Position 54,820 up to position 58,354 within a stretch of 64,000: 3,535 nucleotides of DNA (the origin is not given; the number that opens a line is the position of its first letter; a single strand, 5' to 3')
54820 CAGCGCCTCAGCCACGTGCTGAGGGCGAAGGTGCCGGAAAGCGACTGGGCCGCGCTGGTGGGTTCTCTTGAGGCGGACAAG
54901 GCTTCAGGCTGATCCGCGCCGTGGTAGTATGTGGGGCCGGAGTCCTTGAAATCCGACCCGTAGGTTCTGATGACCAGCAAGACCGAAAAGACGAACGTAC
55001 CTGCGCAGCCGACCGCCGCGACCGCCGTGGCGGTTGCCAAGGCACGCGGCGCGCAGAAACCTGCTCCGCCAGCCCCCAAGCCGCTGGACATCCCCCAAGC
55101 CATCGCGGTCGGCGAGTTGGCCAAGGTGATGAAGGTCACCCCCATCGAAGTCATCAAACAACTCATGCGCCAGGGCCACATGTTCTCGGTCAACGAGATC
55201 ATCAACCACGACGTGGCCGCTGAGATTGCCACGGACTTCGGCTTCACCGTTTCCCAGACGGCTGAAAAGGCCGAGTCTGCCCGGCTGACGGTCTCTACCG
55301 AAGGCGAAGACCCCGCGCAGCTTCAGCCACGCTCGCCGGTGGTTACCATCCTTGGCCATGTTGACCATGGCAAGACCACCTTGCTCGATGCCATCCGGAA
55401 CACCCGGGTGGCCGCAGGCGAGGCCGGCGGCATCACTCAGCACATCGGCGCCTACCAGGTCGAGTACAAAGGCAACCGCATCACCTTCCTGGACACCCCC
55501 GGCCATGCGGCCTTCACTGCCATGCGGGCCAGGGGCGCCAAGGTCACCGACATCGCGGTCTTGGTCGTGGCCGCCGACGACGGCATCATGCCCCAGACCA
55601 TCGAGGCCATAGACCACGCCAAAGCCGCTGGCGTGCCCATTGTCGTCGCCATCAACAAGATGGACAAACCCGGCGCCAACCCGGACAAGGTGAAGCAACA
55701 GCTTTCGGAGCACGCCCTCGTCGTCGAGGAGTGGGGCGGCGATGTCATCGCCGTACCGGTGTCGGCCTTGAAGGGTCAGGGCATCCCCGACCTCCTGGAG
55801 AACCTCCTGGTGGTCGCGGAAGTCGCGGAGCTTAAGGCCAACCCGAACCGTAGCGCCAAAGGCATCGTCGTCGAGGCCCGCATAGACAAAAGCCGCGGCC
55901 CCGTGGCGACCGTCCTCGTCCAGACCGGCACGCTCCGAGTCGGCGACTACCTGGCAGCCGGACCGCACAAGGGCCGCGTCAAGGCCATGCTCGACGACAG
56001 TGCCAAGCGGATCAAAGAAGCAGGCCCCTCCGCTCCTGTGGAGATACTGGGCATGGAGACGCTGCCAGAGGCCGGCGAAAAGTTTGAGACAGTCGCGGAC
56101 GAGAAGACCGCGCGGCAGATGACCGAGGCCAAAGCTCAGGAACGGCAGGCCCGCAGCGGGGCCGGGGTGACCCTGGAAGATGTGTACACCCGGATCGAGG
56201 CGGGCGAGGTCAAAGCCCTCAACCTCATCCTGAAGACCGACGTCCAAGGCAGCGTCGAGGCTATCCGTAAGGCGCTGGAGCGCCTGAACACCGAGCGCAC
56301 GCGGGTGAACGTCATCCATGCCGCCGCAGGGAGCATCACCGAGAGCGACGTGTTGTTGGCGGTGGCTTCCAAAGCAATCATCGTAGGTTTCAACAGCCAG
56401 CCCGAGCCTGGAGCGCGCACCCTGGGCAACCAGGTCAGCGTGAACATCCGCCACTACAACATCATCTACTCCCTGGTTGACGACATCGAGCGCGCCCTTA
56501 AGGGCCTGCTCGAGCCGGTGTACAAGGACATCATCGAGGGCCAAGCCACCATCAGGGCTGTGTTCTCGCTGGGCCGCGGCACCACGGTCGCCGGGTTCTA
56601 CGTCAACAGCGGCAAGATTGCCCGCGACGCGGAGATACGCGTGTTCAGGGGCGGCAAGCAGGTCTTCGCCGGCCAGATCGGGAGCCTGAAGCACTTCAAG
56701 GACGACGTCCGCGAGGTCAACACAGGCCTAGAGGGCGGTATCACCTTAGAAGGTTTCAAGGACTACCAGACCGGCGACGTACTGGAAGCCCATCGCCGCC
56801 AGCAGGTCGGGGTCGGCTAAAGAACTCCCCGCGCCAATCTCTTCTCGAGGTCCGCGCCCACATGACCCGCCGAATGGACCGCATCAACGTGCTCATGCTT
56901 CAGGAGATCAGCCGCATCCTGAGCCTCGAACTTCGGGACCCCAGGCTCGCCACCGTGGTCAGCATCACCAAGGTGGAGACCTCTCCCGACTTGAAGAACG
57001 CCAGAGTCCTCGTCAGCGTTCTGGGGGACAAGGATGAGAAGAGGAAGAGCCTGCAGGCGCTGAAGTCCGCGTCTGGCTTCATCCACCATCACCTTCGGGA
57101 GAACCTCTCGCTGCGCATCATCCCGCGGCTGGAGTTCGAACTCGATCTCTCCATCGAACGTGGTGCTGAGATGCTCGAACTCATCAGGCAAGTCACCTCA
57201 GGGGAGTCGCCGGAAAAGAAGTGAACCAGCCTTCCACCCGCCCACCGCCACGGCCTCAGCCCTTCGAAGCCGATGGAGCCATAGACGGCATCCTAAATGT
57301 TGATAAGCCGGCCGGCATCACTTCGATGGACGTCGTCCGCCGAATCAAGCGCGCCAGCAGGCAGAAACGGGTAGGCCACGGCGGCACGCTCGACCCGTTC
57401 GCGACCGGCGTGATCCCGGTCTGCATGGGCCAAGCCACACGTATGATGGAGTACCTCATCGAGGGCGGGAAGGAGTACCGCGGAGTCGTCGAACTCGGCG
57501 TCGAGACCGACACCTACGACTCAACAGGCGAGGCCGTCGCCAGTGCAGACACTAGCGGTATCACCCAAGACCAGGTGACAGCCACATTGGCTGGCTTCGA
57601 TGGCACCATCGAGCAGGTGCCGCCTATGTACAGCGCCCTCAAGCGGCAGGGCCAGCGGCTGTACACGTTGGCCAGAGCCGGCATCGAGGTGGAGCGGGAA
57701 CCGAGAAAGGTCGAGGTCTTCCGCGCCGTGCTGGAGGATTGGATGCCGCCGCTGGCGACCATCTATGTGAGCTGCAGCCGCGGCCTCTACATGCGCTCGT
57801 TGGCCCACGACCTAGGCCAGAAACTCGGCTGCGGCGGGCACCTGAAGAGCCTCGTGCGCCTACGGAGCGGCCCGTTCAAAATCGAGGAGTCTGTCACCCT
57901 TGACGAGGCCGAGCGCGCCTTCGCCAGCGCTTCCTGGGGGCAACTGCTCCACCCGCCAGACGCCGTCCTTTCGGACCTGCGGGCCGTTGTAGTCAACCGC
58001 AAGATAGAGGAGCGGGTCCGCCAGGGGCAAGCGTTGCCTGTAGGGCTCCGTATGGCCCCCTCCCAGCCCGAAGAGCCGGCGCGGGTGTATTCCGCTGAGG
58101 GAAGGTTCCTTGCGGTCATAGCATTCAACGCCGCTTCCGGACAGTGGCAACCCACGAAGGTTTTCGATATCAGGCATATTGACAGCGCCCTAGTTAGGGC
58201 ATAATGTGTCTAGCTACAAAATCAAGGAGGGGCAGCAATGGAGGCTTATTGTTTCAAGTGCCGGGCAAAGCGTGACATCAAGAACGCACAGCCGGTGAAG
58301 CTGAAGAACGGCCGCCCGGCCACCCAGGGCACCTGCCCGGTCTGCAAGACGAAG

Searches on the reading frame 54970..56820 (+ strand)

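Call 57: search_protein_families(library=pfam, proteins=[window:54970-56820:+], max_evalue=0.00001)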
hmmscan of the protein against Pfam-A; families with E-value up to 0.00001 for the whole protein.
window:54970-56820:+ (616 aa): 8 families
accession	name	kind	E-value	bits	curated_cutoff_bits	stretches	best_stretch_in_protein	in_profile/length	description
PF00009.33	GTP_EFTU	-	2.3e-41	141.9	26.5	1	124-280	5-183/188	Elongation factor Tu GTP binding domain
PF11987.13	IF-2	-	1.4e-38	131.8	27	1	393-507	3-117/117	Translation-initiation factor 2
PF22042.2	EF-G_D2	-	2.8e-26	91.9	27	1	296-374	2-83/84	Elongation factor G domain 2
PF01926.29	MMR_HSR1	-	4.4e-13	49.8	21.9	1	125-230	2-113/113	50S ribosome-binding GTPase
PF03144.31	GTP_EFTU_D2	-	2.8e-11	44.1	30.3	1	539-605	2-72/73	Elongation factor Tu domain 2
PF04760.21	IF2_N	-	7.5e-08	32.5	25.3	1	45-92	4-52/53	Translation initiation factor IF-2, N-terminal region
PF00025.27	Arf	-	1.5e-07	31.5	22.3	1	125-279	17-170/174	ADP-ribosylation factor family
PF02421.24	FeoB_N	-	6.2e-07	29.5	27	1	125-278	3-155/156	Ferrous iron transport protein B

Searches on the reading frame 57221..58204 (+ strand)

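Call 57: search_protein_families(library=pfam, proteins=[window:57221-58204:+], max_evalue=0.00001)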
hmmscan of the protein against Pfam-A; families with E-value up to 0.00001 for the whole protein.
window:57221-58204:+ (327 aa): 2 families
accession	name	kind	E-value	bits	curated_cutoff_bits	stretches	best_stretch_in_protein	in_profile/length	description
PF01509.24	TruB_N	-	2.2e-53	181.1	27.3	1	43-191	1-149/149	TruB family pseudouridylate synthase (N terminal domain)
PF16198.10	TruB_C_2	-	1.7e-12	47.7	29.3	1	192-235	1-44/66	tRNA pseudouridylate synthase B C-terminal domain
